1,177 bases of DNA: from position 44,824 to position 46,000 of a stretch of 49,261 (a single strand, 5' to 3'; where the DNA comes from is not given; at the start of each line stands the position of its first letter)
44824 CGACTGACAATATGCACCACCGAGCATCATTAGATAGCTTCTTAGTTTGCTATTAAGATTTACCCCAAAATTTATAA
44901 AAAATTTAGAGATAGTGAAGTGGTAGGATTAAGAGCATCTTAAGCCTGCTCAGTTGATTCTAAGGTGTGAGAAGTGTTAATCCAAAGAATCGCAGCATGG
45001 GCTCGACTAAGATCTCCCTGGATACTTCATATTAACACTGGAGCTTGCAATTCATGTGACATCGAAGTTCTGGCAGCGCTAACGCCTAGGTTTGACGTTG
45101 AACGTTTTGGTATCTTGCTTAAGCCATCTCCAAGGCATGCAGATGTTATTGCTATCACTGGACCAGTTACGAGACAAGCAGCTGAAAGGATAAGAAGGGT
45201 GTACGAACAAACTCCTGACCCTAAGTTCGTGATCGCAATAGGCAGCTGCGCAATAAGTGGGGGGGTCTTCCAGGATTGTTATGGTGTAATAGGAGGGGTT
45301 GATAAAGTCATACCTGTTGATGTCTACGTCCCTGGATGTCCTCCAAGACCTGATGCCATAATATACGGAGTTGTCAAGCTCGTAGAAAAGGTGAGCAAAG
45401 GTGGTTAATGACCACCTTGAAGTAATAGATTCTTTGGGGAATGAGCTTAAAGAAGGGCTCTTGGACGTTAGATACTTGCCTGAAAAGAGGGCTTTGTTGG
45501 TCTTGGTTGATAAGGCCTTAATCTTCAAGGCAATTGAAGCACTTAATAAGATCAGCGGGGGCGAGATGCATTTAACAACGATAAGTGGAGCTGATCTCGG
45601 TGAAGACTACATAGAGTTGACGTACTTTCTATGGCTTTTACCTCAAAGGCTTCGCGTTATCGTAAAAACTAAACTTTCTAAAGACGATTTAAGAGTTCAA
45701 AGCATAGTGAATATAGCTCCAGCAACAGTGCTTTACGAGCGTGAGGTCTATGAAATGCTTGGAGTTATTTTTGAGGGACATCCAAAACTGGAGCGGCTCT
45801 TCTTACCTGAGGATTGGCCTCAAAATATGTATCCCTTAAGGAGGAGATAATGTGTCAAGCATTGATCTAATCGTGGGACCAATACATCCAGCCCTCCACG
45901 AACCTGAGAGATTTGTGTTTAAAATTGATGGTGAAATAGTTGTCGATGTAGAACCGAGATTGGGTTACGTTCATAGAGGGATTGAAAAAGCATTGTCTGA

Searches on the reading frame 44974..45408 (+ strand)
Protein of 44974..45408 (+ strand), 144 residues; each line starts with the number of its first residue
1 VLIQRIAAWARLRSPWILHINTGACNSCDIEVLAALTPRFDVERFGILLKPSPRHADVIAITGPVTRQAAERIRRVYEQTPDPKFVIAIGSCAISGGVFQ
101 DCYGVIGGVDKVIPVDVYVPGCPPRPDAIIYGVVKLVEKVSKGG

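Call 3: search_protein_families(library=pfam, proteins=[window:44974-45408:+], max_evalue=0.01)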
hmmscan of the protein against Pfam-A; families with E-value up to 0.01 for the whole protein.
window:44974-45408:+ (144 aa): 1 family
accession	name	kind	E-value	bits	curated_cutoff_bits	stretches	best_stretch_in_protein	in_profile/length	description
PF01058.29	Oxidored_q6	-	6.1e-34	117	27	1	25-136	1-128/128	NADH ubiquinone oxidoreductase, 20 Kd subunit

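Call 4: search_protein_families(library=ncbifam, proteins=[window:44974-45408:+], max_evalue=0.01)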
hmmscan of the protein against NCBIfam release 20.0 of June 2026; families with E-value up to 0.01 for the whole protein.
window:44974-45408:+ (144 aa): 18 families
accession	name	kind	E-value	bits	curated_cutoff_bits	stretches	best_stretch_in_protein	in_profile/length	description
NF005012.1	PRK06411.1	subfamily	6.9e-54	181.8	116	1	3-142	24-160/166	NADH-quinone oxidoreductase subunit NuoB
TIGR01957.1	nuoB_fam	subfamily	2.4e-50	170.2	142.7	1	3-142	7-144/145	NADH-quinone oxidoreductase subunit B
NF011393.0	PRK14818.1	equivalog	4.5e-45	153.3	255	1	4-141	22-156/173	NADH dehydrogenase subunit B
NF011391.0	PRK14816.1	equivalog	1.4e-44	152.1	283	1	5-140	44-177/196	NADH-quinone oxidoreductase subunit B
NF011394.0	PRK14819.1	equivalog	5.7e-44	150.6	312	1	3-140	21-156/264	NADH-quinone oxidoreductase subunit B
NF011388.0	PRK14813.1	equivalog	8.8e-42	143.1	294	1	4-140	19-153/189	NADH dehydrogenase subunit B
NF011390.0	PRK14815.1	equivalog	3e-41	140.7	281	1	7-142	27-159/183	NADH dehydrogenase subunit B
NF009808.0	PRK13292.1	equivalog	6.3e-41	140.1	1156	1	5-141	17-150/791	NADH-quinone oxidoreductase subunit B/C/D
NF011395.0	PRK14820.1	equivalog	1.6e-39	135.5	263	1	5-140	25-157/180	NADH-quinone oxidoreductase subunit B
NF011389.0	PRK14814.1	equivalog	4.9e-37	127.5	285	1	3-142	23-159/186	NADH dehydrogenase subunit B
NF011392.0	PRK14817.1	equivalog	8.4e-36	123.3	271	1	5-141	28-161/182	NADH-quinone oxidoreductase subunit B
TIGR03294.1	FrhG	equivalog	6.6e-09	35.8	245.5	1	56-138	51-142/228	coenzyme F420 hydrogenase subunit gamma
NF045875.1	F420_non_VhuG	exception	8.5e-07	28.5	450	1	107-138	134-165/286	F420-non-reducing hydrogenase subunit VhuG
NF040836.1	sulfhyd_HydD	equivalog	1.3e-05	24.5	500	1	55-98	53-94/261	NADPH-dependent hydrogenase/sulfhydrogenase 1 subunit delta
TIGR00391.1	hydA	subfamily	4.4e-05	22.8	179.5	1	65-136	135-207/365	hydrogenase small subunit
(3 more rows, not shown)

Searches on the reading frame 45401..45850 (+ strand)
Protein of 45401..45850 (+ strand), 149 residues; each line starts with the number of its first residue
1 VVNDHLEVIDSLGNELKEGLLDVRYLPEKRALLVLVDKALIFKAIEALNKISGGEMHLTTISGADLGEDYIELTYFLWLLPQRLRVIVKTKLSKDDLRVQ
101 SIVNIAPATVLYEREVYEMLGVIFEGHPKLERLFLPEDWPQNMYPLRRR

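Call 3: search_protein_families(library=pfam, proteins=[window:45401-45850:+], max_evalue=0.01)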
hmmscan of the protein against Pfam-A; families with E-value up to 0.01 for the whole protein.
window:45401-45850:+ (149 aa): 1 family
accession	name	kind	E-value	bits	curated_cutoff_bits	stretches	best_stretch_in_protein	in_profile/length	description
PF00329.25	Complex1_30kDa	-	3.8e-26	92.5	22.5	1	35-148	2-116/124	Respiratory-chain NADH dehydrogenase, 30 Kd subunit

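Call 4: search_protein_families(library=ncbifam, proteins=[window:45401-45850:+], max_evalue=0.01)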
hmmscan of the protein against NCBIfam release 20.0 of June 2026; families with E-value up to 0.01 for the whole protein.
window:45401-45850:+ (149 aa): 17 families
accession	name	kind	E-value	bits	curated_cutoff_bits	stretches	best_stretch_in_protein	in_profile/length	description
TIGR01961.1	NuoC_fam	subfamily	2.1e-21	76.7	122.45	1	36-148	5-116/122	NADH (or F420H2) dehydrogenase, subunit C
NF004737.0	PRK06074.2-4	equivalog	6.5e-19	68.3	144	1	45-148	24-122/150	NADH-quinone oxidoreductase subunit C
NF006304.0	PRK08491.1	equivalog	4.1e-17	62.6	228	1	28-148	55-172/263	NADH-quinone oxidoreductase subunit C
NF005832.0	PRK07735.1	equivalog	3.6e-16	59.4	431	1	59-148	335-421/430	NADH-quinone oxidoreductase subunit C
NF040611.1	F420_dehyd_FpoC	exception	7.5e-16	58.5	220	1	6-147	4-143/158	F420H2 dehydrogenase subunit FpoC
NF004735.0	PRK06074.2-2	equivalog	9e-16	58.2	176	1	4-147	2-143/158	NADH-quinone oxidoreductase subunit C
NF004734.0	PRK06074.2-1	equivalog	5e-15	55.9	169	1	29-148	25-147/164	NADH-quinone oxidoreductase subunit C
NF005856.0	PRK07785.1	equivalog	1.6e-14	54.3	224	1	74-140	148-214/246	NADH-quinone oxidoreductase subunit C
NF009141.0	PRK12494.1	equivalog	2.6e-14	53.5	175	1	84-148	99-161/175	NAD(P)H-quinone oxidoreductase subunit J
NF008728.0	PRK11742.1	equivalog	5.3e-14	51.5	840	1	70-148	94-170/598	NADH-quinone oxidoreductase subunit C/D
NF009808.0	PRK13292.1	equivalog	1.8e-13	49.2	1156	1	73-148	298-371/791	NADH-quinone oxidoreductase subunit B/C/D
NF004736.0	PRK06074.2-3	equivalog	4.2e-13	49.4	239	1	58-147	65-154/183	NADH-quinone oxidoreductase subunit C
NF004733.0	PRK06074.1-5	equivalog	1.8e-12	47.4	225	1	31-148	30-147/203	NADH-quinone oxidoreductase subunit C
NF004738.0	PRK06074.2-5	equivalog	6.2e-11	42.3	198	1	61-148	57-147/174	NADH-quinone oxidoreductase subunit C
NF004731.0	PRK06074.1-3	equivalog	9.5e-10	38.6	303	1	57-147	53-142/207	NADH-quinone oxidoreductase subunit C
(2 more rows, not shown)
